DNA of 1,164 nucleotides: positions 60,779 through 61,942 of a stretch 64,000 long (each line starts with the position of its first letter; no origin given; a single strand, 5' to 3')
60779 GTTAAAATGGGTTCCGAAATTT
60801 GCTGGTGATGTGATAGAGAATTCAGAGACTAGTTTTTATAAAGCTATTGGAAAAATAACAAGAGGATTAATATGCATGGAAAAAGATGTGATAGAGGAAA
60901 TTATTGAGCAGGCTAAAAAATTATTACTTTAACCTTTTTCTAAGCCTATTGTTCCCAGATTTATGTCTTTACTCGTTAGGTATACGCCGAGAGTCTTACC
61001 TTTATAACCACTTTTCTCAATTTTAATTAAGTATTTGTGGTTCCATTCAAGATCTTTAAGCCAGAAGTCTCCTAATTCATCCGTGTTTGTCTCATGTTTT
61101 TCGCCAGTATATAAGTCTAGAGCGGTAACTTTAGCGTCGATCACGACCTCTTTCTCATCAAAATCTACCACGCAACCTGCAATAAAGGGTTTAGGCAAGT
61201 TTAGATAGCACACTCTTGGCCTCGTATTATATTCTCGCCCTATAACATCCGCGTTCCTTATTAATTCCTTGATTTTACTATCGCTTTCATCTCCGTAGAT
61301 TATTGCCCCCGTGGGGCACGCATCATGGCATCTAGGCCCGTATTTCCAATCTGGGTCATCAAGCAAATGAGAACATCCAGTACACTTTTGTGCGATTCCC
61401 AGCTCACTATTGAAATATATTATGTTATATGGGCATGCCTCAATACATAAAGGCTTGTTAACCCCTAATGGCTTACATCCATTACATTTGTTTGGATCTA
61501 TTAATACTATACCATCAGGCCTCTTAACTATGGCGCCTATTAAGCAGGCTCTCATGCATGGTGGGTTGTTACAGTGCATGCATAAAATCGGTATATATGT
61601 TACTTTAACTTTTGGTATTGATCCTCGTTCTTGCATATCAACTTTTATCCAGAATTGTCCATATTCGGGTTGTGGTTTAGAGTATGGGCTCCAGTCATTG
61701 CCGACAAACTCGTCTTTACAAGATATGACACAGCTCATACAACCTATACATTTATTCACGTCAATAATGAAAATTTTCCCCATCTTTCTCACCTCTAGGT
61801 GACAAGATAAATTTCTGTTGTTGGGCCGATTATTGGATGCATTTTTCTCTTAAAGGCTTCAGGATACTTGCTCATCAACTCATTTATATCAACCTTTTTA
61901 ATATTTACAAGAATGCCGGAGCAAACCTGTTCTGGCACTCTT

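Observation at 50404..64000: Possible archaeal anaerobic trihydroxybenzene-type catabolic island (integrated hypothesis)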

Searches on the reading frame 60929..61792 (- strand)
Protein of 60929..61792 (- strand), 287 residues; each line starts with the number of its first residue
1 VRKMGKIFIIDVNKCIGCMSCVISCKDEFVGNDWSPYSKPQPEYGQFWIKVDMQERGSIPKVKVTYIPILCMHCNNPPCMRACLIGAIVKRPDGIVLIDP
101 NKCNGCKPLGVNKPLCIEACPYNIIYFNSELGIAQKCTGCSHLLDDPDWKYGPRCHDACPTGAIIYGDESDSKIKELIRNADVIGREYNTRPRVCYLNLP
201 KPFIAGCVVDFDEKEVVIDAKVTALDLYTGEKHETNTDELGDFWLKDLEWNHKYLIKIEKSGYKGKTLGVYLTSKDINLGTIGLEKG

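Call 3: search_protein_families(library=pfam, proteins=[window:60929-61792:-])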
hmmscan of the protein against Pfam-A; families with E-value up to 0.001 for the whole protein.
window:60929-61792:- (287 aa): 9 families
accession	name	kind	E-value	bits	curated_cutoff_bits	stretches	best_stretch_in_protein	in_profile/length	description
PF13247.11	Fer4_11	-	6.3e-23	81.3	26.2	1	62-168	1-99/100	4Fe-4S dicluster domain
PF12838.12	Fer4_7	-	4.4e-12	46.7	27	1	14-86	1-51/52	4Fe-4S dicluster domain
PF13620.12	CarboxypepD_reg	-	1.8e-09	38.3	32.3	1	204-275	2-72/82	Carboxypeptidase regulatory-like domain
PF12837.12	Fer4_6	-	3.6e-09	36.6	25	1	95-125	1-24/24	4Fe-4S binding domain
PF13187.11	Fer4_9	-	7.4e-09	36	27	0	71-124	2-51/52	4Fe-4S dicluster domain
PF13237.11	Fer4_10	-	3.9e-08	33.5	25.5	0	9-25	3-19/53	4Fe-4S dicluster domain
PF12797.12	Fer4_2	-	8.2e-08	32.2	24.5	1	8-26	3-21/22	4Fe-4S binding domain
PF00037.32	Fer4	-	8.7e-07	28.9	21.1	0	9-25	2-18/24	4Fe-4S binding domain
PF14697.11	Fer4_21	-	5.3e-05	23.7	35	0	10-28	3-21/59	4Fe-4S dicluster domain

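Call 6: search_solved_structures(query=window:60929-61792:-, max_evalue=0.001, show_alignments=1)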
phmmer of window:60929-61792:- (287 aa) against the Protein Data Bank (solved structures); distinct sequences matched with E-value up to 0.001: 24.
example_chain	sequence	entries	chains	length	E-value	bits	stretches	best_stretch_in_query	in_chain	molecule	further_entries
4v4c_B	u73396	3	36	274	2e-42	148.4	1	8-282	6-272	Pyrogallol hydroxytransferase small subunit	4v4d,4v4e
2vpw_B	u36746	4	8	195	1.4e-28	102.9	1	9-201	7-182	NRFC PROTEIN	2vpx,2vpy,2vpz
6cz7_B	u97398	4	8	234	3.6e-24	88.4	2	8-129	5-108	4Fe-4S ferredoxin, iron-sulfur binding domain protein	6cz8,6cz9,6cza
2ivf_B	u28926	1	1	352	9e-24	87.1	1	40-197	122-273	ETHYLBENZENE DEHYDROGENASE BETA-SUBUNIT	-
4ydd_B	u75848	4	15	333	3.2e-21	78.7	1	39-197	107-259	DMSO reductase family type II enzyme, iron-sulfur subunit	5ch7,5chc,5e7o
1q16_B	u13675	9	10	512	2.1e-18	69.5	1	64-144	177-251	Respiratory nitrate reductase 1 beta chain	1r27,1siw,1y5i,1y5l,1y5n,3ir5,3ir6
1y4z_B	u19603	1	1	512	1.8e-17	66.5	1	64-144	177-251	Respiratory nitrate reductase 1 beta chain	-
3egw_B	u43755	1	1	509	1.8e-17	66.4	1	64-144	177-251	Respiratory nitrate reductase 1 beta chain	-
1kqf_B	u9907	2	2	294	2.2e-17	66.1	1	9-171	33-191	FORMATE DEHYDROGENASE, NITRATE-INDUCIBLE, IRON-SULFUR SUBUNIT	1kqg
8k9e_B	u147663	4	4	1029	1.1e-13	54.1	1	9-128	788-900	Fe-S-cluster-containing hydrogenase components 1-like protein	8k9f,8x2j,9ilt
7b04_A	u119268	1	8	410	5.5e-13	51.7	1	64-197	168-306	Nitrite oxidoreductase subunit B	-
6f0k_B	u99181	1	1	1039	1.4e-12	50.4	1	8-128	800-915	Fe-S-cluster-containing hydrogenase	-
6sdr_B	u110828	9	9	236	2.7e-12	49.4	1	4-173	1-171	Formate dehydrogenase, beta subunit, putative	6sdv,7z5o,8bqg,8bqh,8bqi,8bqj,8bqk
30gj_B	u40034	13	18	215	3.5e-12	49.1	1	4-172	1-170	Formate dehydrogenase, beta subunit, putative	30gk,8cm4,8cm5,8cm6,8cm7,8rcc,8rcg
1h0h_B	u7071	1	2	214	1.3e-11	47.2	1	6-183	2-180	FORMATE DEHYDROGENASE SUBUNIT BETA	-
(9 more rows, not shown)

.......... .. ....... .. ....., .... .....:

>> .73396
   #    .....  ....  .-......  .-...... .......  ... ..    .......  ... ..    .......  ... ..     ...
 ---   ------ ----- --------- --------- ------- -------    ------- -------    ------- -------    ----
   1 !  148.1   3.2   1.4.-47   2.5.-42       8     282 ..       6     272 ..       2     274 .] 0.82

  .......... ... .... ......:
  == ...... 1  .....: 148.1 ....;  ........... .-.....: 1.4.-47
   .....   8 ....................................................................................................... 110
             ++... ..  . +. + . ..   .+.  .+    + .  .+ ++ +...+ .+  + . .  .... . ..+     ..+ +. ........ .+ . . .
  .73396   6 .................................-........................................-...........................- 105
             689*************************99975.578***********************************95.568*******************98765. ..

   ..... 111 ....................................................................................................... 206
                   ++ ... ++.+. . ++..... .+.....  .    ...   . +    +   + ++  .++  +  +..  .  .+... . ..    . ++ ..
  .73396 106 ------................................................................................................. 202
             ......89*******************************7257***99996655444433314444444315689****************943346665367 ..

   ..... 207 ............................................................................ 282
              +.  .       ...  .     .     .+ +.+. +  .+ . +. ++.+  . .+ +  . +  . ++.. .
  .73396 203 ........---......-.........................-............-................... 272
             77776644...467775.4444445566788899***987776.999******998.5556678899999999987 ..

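Call 8: search_protein_families(library=ncbifam, proteins=[window:60929-61792:-], max_evalue=0.00001)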
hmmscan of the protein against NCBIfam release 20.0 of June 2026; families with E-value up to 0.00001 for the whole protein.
window:60929-61792:- (287 aa): 19 families
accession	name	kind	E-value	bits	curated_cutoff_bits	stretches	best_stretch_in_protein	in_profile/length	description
NF011569.0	PRK14993.1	equivalog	1.3e-31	109.9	416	1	8-205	46-230/244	tetrathionate reductase subunit TtrB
TIGR03478.1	DMSO_red_II_bet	subfamily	8.2e-29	100.5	480.7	1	37-198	99-254/321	DMSO reductase family type II enzyme, iron-sulfur subunit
NF041715.1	arsenate_red_ArrB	equivalog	9.5e-28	97.3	450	2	8-130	5-109/233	arsenate respiratory reductase iron-sulfur subunit ArrB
TIGR02951.1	DMSO_dmsB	equivalog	2.7e-26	92.5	214.1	1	8-171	4-155/161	DMSO/selenate family reductase complex B subunit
NF045797.1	DsrO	equivalog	5.3e-23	81.7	200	1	61-197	93-234/235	sulfate reduction electron transfer complex DsrMKJOP subunit DsrO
NF042979.1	EthbenzDh_ebdB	equivalog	5.7e-23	81.3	740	1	41-198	125-276/354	ethylbenzene dehydrogenase subunit beta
NF008134.0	PRK10882.1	equivalog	6.4e-22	78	263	1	9-174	42-213/329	hydrogenase 2 operon protein HybA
TIGR03149.1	cyt_nit_nrfC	equivalog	6.9e-20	71.4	377.6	1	9-184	42-201/225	cytochrome c nitrite reductase Fe-S protein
TIGR01582.1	FDH-beta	equivalog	1.9e-19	69.8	334.7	1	9-189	25-202/283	formate dehydrogenase subunit beta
NF041782.1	mnquin_red_QrcC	equivalog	2e-19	70.2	400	1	9-128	4-119/239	menaquinone reductase iron-sulfur cluster-binding subunit QrcC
TIGR01660.1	narH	equivalog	3.6e-17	62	524.05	1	56-142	168-248/492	nitrate reductase subunit beta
NF045715.1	sulf_resp_HmcB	equivalog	1.5e-16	60.4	420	1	9-171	40-200/307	sulfate respiration complex iron-sulfur protein HmcB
NF009451.0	PRK12809.1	equivalog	8.2e-15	54.1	1154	1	4-171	1-141/639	formate-dependent uric acid utilization protein YgfT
NF009408.0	PRK12769.1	equivalog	2.1e-12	46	1003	1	4-170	1-148/659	formate-dependent uric acid utilization protein AegA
NF038355.1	FDH3_beta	equivalog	1.6e-11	44.6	240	1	8-141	5-122/180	formate dehydrogenase FDH3 subunit beta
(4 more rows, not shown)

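Call 59: find_encoding_contigs(protein=window:60929-61792:-, flank=10000, max_places=2)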
Protein window:60929-61792:- (287 aa): no gene with exactly this product is on record in the collection.

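Call 62: find_encoding_contigs(protein=window:60929-61783:-, flank=10000, max_places=2)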
Protein window:60929-61783:- (284 aa): 9 contigs read that carry it; 2 places shown.
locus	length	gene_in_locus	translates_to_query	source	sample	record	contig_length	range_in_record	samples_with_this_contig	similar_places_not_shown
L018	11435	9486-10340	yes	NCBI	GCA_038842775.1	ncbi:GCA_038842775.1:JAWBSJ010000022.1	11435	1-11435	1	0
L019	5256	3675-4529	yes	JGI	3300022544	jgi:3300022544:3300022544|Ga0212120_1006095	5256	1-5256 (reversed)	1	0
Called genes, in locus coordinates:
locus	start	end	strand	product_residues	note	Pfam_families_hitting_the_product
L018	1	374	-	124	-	?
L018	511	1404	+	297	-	PF00037:Fer4 (weak), PF12838:Fer4_7, PF13187:Fer4_9 (weak), PF00037:Fer4 (weak), PF12838:Fer4_7 (weak), PF00037:Fer4 (weak), PF12838:Fer4_7 (weak), PF13187:Fer4_9 (weak), +11 more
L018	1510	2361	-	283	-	PF00037:Fer4 (faint), PF12838:Fer4_7 (faint), PF13187:Fer4_9 (faint), PF13247:Fer4_11, PF13620:CarboxypepD_reg, PF13715:CarbopepD_reg_2 (weak)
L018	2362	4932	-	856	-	PF21423:AhtL-like_1st, PF00384:Molybdopterin, PF01568:Molydop_binding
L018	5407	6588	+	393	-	PF07690:MFS_1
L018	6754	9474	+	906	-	PF21423:AhtL-like_1st (weak), PF00384:Molybdopterin, PF01568:Molydop_binding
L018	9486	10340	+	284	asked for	PF00037:Fer4 (faint), PF12797:Fer4_2 (faint), PF12837:Fer4_6 (faint), PF13187:Fer4_9 (faint), PF13237:Fer4_10 (faint), PF12838:Fer4_7 (weak), PF13247:Fer4_11, PF13620:CarboxypepD_reg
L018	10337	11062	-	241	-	PF02613:Nitrate_red_del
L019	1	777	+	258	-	?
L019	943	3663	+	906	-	PF21423:AhtL-like_1st (weak), PF00384:Molybdopterin, PF01568:Molydop_binding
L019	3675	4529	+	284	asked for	PF00037:Fer4 (faint), PF12797:Fer4_2 (faint), PF12837:Fer4_6 (faint), PF13187:Fer4_9 (faint), PF13237:Fer4_10 (faint), PF12838:Fer4_7 (weak), PF13247:Fer4_11, PF13620:CarboxypepD_reg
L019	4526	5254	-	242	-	?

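Call 72: search_protein_families(library=ncbifam, proteins=[L018:6754-9474:+, L018:2362-4932:-, L018:1510-2361:-, L018:511-1404:+, L018:5407-6588:+], max_evalue=1e-10)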
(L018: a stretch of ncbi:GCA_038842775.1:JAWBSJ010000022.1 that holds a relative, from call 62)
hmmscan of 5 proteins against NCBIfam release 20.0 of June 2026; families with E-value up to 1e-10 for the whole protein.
L018:6754-9474:+ (906 aa): 16 families
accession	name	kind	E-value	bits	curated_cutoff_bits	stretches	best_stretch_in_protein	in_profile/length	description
TIGR00509.1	bisC_fam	subfamily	9.5e-95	318.4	1017.55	1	97-832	24-715/772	molybdopterin guanine dinucleotide-containing S/N-oxide reductase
TIGR02166.1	dmsA_ynfE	subfamily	6e-81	272.6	777.7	2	106-381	93-361/794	DMSO/selenate family reductase complex A subunit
NF011682.0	PRK15102.1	equivalog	5.4e-79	266.2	909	1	104-828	80-767/829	trimethylamine-N-oxide reductase TorA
TIGR02164.1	torA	equivalog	5e-76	256.5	1465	1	107-830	79-765/824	trimethylamine-N-oxide reductase TorA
NF011566.1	PRK14990.1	exception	4.5e-53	180.4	1600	2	108-408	110-403/814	dimethylsulfoxide reductase subunit A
NF041884.1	selenate_YnfF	exception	4.9e-50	170.2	1650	2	108-408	96-383/798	selenate/tellurate reductase subunit YnfF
NF041885.1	selenate_YnfE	exception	2.7e-47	161.1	1675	2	109-408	100-390/805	selenate/tellurate reductase subunit YnfE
TIGR03479.1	DMSO_red_II_alp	subfamily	2.5e-45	154.9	984.75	2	107-332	110-307/913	molybdopterin-dependent oxidoreductase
TIGR01591.1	Fdh-alpha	equivalog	3.5e-44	151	666.25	1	112-386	48-285/672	formate dehydrogenase subunit alpha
NF012032.0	PRK15488.1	equivalog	1.5e-37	129.1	694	2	265-386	215-329/759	thiosulfate reductase PhsA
NF042978.1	EthbenzDh_ebdA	equivalog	1.6e-22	79.2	2000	1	107-332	132-329/977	ethylbenzene dehydrogenase subunit alpha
NF041714.1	arsenate_red_ArrA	equivalog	1.1e-19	70.1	1600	1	109-379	97-360/848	arsenate respiratory reductase molybdopterin-containing subunit ArrA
TIGR02693.1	arsenite_ox_L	equivalog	3.1e-16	58.5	359.05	0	773-817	724-768/806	arsenate reductase (azurin) large subunit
TIGR01580.1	narG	equivalog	4.5e-16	57.7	1084.15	0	776-823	1118-1165/1235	nitrate reductase subunit alpha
NF047855.1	AssmNtatRedNasC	equivalog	4.6e-16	58.3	1100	0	271-383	203-308/708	assimilatory nitrate reductase catalytic subunit NasC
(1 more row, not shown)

L018:2362-4932:- (856 aa): 19 families
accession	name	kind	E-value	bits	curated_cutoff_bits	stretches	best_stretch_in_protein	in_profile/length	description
TIGR00509.1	bisC_fam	subfamily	3.9e-119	399.1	1017.55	2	63-390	33-354/772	molybdopterin guanine dinucleotide-containing S/N-oxide reductase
TIGR02166.1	dmsA_ynfE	subfamily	3.2e-99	333.1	777.7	2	8-375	51-397/794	DMSO/selenate family reductase complex A subunit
NF011682.0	PRK15102.1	equivalog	2.3e-95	320.4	909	1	64-856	83-812/829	trimethylamine-N-oxide reductase TorA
TIGR02164.1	torA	equivalog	1.9e-89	300.9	1465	2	65-376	80-393/824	trimethylamine-N-oxide reductase TorA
NF011566.1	PRK14990.1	exception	7.3e-67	226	1600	2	475-853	474-813/814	dimethylsulfoxide reductase subunit A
NF041885.1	selenate_YnfE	exception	8.8e-60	202.4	1675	2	63-368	97-396/805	selenate/tellurate reductase subunit YnfE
NF041884.1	selenate_YnfF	exception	5e-56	190.1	1650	2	64-368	95-389/798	selenate/tellurate reductase subunit YnfF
TIGR03479.1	DMSO_red_II_alp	subfamily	1e-47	162.8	984.75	2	8-288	64-307/913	molybdopterin-dependent oxidoreductase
TIGR01591.1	Fdh-alpha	equivalog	9e-47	159.5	666.25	1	230-368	181-309/672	formate dehydrogenase subunit alpha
NF012032.0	PRK15488.1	equivalog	5.2e-46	157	694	1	231-334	225-321/759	thiosulfate reductase PhsA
NF041714.1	arsenate_red_ArrA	equivalog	2.5e-24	85.5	1600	0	67-284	98-292/848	arsenate respiratory reductase molybdopterin-containing subunit ArrA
TIGR02693.1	arsenite_ox_L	equivalog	1.2e-18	66.5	359.05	0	739-800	706-768/806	arsenate reductase (azurin) large subunit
TIGR01580.1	narG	equivalog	4.8e-18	64.2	1084.15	0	712-828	1081-1187/1235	nitrate reductase subunit alpha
NF047855.1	AssmNtatRedNasC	equivalog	5.5e-18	64.6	1100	0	230-342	206-312/708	assimilatory nitrate reductase catalytic subunit NasC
NF041783.2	mnquin_red_QrcB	equivalog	1.4e-17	63.1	440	0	232-340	237-333/695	menaquinone reductase molybdopterin-binding-like subunit QrcB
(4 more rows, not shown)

L018:1510-2361:- (283 aa): 13 families
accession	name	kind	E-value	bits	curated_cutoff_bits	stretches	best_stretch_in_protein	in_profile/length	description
NF041715.1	arsenate_red_ArrB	equivalog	7.7e-42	143.4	450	2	4-123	2-110/233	arsenate respiratory reductase iron-sulfur subunit ArrB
NF011569.0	PRK14993.1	equivalog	8.7e-41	140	416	1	3-195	42-227/244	tetrathionate reductase subunit TtrB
TIGR03478.1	DMSO_red_II_bet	subfamily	1.4e-39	135.9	480.7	1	54-191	115-254/321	DMSO reductase family type II enzyme, iron-sulfur subunit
NF045797.1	DsrO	equivalog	1.9e-39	135.5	200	1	3-190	42-234/235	sulfate reduction electron transfer complex DsrMKJOP subunit DsrO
TIGR03149.1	cyt_nit_nrfC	equivalog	7.3e-30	104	377.6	1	3-194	37-220/225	cytochrome c nitrite reductase Fe-S protein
NF042979.1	EthbenzDh_ebdB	equivalog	2.9e-28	98.8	740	1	55-192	138-277/354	ethylbenzene dehydrogenase subunit beta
NF041782.1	mnquin_red_QrcC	equivalog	1.8e-26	93.2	400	1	5-120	1-119/239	menaquinone reductase iron-sulfur cluster-binding subunit QrcC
TIGR02951.1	DMSO_dmsB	equivalog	7.6e-26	91.1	214.1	1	7-162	4-157/161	DMSO/selenate family reductase complex B subunit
NF008134.0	PRK10882.1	equivalog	3e-21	75.8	263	1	6-210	40-256/329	hydrogenase 2 operon protein HybA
TIGR01582.1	FDH-beta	equivalog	1.1e-20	73.9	334.7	1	4-170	21-194/283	formate dehydrogenase subunit beta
TIGR01660.1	narH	equivalog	7.5e-20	70.8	524.05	1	44-149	157-263/492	nitrate reductase subunit beta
NF045715.1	sulf_resp_HmcB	equivalog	2e-16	60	420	1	6-168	38-208/307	sulfate respiration complex iron-sulfur protein HmcB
NF038355.1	FDH3_beta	equivalog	6.2e-14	52.4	240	1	7-132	5-121/180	formate dehydrogenase FDH3 subunit beta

L018:511-1404:+ (297 aa): 34 families (the best 25 are shown)
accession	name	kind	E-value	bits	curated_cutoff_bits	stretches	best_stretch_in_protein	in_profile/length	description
NF042909.1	FMH_DH_FwdF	exception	3.2e-45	154.7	375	2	131-267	186-335/336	tungsten-dependent formylmethanofuran dehydrogenase subunit FwdF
TIGR01971.1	NuoI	subfamily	3.8e-30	104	113.05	1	18-93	27-100/121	NADH-quinone oxidoreductase, chain I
NF006221.0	PRK08348.1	subfamily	6e-22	77.8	124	0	24-93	35-94/136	NADH-plastoquinone oxidoreductase subunit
NF004543.0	PRK05888.2-5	equivalog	5.4e-20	71.8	243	1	25-91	51-115/217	NADH-quinone oxidoreductase subunit NuoI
NF004914.0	PRK06273.1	equivalog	1.5e-19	70.4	163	0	22-99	40-118/167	ferredoxin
NF004539.0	PRK05888.1-5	equivalog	2.2e-19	69.7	225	1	33-91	61-117/162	NADH-quinone oxidoreductase subunit NuoI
NF004538.0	PRK05888.1-4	equivalog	3e-19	69.2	135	0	33-91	61-117/162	NADH-quinone oxidoreductase subunit NuoI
TIGR02179.1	PorD_KorD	subfamily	3.4e-18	65.5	60.05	0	200-247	29-76/78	2-oxoacid:acceptor oxidoreductase, delta subunit, pyruvate/2-ketoisovalerate family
NF009053.0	PRK12387.1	subfamily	4.9e-18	65.5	204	0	30-93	35-92/180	formate hydrogenlyase complex iron-sulfur subunit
NF038196.1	ferrodoxin_EFR1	subfamily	1.4e-17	64.5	75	0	200-247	188-233/242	EFR1 family ferrodoxin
NF040864.1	HgcB_ferredoxin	equivalog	2.8e-17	62.3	99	0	26-95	7-65/93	mercury methylation ferredoxin HgcB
NF040684.1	PorD_Arch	equivalog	4.7e-17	61.8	120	0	200-247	36-83/85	pyruvate synthase subunit PorD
NF004541.0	PRK05888.2-2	equivalog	5.1e-17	62.2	217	0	186-252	52-118/168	NADH-quinone oxidoreductase subunit NuoI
NF058577.1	FdxA_fam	equivalog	2.7e-16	59.5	65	0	200-242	11-52/52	4Fe-4S ferredoxin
TIGR00402.1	napF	equivalog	4.5e-15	55.9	102.2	0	194-258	34-99/149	ferredoxin-type protein NapF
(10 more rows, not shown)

L018:5407-6588:+ (393 aa): 1 family
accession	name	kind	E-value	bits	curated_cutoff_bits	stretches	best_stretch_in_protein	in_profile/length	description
TIGR00893.1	2A0114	subfamily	3.1e-16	59.3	395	1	190-382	197-397/399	D-galactonate transporter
